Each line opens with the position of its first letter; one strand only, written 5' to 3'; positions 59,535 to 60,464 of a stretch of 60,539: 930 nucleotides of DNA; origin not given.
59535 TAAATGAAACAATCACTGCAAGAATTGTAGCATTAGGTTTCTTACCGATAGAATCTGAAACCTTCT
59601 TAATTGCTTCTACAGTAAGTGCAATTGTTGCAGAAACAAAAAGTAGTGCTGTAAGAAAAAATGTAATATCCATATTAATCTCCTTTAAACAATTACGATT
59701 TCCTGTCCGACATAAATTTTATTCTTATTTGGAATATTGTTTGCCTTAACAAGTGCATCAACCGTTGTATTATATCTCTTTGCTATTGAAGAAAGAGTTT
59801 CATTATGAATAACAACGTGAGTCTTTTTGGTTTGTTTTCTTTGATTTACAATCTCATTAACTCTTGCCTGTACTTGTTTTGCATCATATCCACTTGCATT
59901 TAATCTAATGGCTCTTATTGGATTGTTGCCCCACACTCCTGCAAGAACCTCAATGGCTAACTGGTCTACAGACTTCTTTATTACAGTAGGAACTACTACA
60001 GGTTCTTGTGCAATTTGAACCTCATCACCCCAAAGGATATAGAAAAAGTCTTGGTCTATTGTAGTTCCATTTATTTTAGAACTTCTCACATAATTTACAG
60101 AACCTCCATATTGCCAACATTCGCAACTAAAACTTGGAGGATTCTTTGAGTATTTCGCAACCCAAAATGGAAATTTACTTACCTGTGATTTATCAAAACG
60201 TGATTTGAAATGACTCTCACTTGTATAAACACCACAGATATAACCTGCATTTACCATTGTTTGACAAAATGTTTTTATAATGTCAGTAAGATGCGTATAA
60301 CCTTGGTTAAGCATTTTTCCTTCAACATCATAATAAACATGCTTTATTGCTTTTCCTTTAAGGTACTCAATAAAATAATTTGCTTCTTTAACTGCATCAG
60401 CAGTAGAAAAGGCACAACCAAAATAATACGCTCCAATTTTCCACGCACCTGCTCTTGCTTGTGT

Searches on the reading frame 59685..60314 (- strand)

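Call 95: search_protein_families(library=pfam, proteins=[window:59685-60314:-], max_evalue=0.01)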
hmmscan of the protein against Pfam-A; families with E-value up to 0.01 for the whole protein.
window:59685-60314:- (209 aa): 6 families
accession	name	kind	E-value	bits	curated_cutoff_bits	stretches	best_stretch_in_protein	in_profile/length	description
PF01476.26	LysM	-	6.4e-14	52.1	20.9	1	166-208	1-42/43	LysM domain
PF08230.16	CW_7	-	8.7e-14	51.4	25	1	117-156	1-40/40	CW_7 repeat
PF01183.26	Glyco_hydro_25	-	1.6e-07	32.3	27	1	8-72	103-174/180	Glycosyl hydrolases family 25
PF23473.1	LysM3_LYK4_5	-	0.00049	20.6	29.3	1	165-202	4-40/48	LYK4/5 LysM3 domain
PF00570.28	HRDC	-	0.0042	17.5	23.8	1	159-206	17-64/68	HRDC domain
PF23472.1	LysM2_CERK1_LYK3_4_5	-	0.0072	16.7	27.4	0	161-208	3-53/56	LYK3/4/5 LysM2 domain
